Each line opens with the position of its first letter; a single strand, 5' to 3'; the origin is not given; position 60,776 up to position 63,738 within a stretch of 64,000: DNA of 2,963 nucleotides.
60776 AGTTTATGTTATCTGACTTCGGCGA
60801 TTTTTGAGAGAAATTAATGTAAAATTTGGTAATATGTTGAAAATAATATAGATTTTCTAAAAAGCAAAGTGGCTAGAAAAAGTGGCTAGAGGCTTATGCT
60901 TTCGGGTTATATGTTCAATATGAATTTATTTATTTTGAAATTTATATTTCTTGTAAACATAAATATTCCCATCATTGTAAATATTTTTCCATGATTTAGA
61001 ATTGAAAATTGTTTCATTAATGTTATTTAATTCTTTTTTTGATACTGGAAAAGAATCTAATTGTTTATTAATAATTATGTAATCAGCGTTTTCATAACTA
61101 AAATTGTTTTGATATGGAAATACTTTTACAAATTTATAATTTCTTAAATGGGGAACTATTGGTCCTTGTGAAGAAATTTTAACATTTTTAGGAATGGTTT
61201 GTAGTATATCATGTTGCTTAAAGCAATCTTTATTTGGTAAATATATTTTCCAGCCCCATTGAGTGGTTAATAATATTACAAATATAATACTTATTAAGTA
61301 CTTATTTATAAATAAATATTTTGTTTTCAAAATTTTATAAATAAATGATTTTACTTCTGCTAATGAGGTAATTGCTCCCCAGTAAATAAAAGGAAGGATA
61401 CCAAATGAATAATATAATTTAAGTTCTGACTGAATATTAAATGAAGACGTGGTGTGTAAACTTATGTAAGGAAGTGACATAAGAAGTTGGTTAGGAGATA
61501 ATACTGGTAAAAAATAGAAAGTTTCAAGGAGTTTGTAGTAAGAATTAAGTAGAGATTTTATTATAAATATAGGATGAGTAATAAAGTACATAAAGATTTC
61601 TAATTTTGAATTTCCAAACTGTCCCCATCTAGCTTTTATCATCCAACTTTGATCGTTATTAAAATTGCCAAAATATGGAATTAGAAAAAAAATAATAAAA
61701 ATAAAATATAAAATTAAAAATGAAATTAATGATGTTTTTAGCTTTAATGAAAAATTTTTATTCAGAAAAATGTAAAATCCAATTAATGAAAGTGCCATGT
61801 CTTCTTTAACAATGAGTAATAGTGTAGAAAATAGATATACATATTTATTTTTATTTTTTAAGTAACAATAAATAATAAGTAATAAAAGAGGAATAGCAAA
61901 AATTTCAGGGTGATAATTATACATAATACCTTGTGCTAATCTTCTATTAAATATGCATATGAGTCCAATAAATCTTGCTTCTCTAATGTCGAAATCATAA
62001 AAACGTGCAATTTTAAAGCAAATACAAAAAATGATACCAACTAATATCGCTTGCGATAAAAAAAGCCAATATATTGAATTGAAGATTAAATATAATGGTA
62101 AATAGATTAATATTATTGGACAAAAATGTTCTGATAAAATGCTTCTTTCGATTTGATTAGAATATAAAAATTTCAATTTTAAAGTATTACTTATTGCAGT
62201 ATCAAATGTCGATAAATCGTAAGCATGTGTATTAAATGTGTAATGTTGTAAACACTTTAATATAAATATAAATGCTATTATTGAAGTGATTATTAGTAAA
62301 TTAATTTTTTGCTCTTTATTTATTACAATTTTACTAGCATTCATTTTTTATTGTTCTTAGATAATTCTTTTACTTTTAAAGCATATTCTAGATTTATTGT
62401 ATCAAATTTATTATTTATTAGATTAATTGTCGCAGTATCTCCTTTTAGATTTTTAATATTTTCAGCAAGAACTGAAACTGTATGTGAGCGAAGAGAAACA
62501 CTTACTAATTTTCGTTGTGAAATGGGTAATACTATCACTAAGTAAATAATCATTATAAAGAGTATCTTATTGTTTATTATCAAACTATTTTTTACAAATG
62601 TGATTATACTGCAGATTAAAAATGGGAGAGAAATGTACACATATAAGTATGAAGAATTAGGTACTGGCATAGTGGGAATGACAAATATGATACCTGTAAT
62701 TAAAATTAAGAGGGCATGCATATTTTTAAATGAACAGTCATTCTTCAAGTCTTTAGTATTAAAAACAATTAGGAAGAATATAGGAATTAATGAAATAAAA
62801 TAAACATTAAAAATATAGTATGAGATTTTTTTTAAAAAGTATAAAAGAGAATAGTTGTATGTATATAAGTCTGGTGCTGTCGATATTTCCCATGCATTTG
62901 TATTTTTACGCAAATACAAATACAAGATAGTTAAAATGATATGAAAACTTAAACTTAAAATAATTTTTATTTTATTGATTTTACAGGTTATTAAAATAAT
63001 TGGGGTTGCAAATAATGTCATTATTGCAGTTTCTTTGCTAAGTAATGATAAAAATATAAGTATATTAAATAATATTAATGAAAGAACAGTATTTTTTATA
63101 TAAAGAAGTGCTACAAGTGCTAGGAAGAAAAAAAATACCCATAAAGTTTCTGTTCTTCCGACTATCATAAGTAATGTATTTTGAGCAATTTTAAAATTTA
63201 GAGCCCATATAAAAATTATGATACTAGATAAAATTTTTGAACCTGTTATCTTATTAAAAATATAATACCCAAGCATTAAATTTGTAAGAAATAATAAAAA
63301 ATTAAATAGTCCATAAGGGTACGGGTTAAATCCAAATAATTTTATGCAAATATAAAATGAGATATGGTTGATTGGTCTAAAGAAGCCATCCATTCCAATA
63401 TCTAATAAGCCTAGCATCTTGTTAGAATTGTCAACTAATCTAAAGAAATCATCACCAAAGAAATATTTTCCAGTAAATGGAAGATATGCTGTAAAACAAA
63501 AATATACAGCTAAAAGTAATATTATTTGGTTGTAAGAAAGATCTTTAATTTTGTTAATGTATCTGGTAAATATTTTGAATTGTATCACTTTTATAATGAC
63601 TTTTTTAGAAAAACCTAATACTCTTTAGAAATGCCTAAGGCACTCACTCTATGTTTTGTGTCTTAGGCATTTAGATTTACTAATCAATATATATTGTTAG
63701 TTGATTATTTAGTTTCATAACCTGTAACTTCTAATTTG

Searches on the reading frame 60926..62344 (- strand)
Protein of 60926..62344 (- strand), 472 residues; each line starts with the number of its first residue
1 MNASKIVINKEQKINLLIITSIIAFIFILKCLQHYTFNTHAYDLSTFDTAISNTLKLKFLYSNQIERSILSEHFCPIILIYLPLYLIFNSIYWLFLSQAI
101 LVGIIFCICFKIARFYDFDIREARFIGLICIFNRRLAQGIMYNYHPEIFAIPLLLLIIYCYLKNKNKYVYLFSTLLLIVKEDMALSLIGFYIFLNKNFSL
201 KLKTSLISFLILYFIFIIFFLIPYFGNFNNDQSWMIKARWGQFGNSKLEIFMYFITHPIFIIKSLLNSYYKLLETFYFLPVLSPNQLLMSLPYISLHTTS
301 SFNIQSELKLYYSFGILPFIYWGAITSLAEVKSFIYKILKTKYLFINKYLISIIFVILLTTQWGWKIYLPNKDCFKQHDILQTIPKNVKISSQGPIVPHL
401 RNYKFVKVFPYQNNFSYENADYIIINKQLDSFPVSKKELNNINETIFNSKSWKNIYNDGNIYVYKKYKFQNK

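Call 111: search_protein_families(library=pfam, proteins=[window:60926-62344:-], max_evalue=0.00001)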
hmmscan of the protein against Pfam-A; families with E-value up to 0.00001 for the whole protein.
window:60926-62344:- (472 aa): 1 family
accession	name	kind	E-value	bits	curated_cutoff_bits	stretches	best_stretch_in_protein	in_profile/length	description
PF09852.15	DUF2079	-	3.1e-47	162.1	28.2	1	34-449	2-445/459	Predicted membrane protein (DUF2079)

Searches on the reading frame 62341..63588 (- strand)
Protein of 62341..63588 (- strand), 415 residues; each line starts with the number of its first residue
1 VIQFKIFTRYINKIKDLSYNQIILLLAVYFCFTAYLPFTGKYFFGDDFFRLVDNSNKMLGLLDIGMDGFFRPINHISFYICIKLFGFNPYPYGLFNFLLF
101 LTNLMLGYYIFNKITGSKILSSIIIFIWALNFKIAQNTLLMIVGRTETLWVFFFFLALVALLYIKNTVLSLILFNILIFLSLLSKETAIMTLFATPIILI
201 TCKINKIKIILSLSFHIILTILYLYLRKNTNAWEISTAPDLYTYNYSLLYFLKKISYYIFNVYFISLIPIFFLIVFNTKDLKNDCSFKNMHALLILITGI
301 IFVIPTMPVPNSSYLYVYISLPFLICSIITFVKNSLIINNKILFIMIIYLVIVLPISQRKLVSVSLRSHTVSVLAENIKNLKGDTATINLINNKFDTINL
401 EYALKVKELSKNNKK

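Call 57: find_encoding_contigs(protein=window:62341-63588:-, flank=10000, max_places=5)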
Protein window:62341-63588:- (415 aa): 7 contigs read that carry it; 5 places shown.
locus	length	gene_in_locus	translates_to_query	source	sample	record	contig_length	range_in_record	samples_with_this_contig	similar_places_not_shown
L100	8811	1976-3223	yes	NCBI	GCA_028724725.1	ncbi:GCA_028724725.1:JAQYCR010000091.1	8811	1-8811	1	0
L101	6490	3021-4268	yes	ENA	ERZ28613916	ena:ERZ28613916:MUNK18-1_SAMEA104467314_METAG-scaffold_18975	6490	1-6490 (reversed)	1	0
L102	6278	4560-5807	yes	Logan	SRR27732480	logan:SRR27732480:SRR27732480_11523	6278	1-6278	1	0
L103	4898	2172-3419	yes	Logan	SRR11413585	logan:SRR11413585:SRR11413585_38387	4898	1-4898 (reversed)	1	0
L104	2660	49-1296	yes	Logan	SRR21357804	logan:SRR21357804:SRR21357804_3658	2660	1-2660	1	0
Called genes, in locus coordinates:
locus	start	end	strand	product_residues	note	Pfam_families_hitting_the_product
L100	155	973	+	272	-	-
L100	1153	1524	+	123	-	-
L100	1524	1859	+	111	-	-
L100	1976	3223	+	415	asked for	-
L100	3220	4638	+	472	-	PF09852:DUF2079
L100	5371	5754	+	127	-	PF13151:DUF3990, PF12668:DUF3791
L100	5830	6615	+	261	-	PF01643:Acyl-ACP_TE, PF13279:4HBT_2 (faint), PF20791:Acyl-ACP_TE_C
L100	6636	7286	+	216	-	-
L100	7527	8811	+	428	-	?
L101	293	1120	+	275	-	PF00089:Trypsin, PF13365:Trypsin_2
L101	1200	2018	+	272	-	-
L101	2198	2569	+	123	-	-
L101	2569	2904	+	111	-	-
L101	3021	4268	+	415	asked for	-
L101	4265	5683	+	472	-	PF09852:DUF2079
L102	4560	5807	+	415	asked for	-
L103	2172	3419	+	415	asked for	-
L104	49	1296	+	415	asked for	-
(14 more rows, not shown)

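Call 96: list_cluster_members(proteins=[window:62341-63588:-, window:47431-48807:+, window:35765-36961:+, P0015])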
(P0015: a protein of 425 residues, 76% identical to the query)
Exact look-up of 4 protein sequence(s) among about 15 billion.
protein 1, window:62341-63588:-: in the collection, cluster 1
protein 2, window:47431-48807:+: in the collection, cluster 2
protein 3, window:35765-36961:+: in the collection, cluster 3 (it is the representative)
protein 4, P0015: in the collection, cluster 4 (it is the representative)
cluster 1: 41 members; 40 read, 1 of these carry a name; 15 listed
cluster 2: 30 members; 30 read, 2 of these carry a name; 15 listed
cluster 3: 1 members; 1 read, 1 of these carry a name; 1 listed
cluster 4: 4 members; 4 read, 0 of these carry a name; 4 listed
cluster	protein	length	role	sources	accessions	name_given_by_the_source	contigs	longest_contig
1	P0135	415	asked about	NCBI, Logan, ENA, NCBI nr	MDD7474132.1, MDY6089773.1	MAG: hypothetical protein SPJ04_00770 [Bdellovibrionota bacterium] | hypothetical protein [Pseudomonadota bacterium]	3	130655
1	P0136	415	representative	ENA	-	-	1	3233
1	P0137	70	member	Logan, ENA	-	-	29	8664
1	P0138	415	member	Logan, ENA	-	-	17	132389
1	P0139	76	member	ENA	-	-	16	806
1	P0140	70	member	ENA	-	-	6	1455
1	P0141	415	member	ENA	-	-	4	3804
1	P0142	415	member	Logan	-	-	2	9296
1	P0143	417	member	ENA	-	-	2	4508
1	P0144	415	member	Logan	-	-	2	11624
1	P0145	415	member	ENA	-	-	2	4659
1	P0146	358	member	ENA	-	-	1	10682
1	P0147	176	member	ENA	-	-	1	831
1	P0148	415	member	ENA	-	-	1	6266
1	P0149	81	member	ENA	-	-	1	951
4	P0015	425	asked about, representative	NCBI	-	-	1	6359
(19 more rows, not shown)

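Call 111: search_protein_families(library=pfam, proteins=[window:62341-63588:-], max_evalue=0.00001)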
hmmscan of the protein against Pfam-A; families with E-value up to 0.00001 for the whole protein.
window:62341-63588:- (415 aa): 0 families
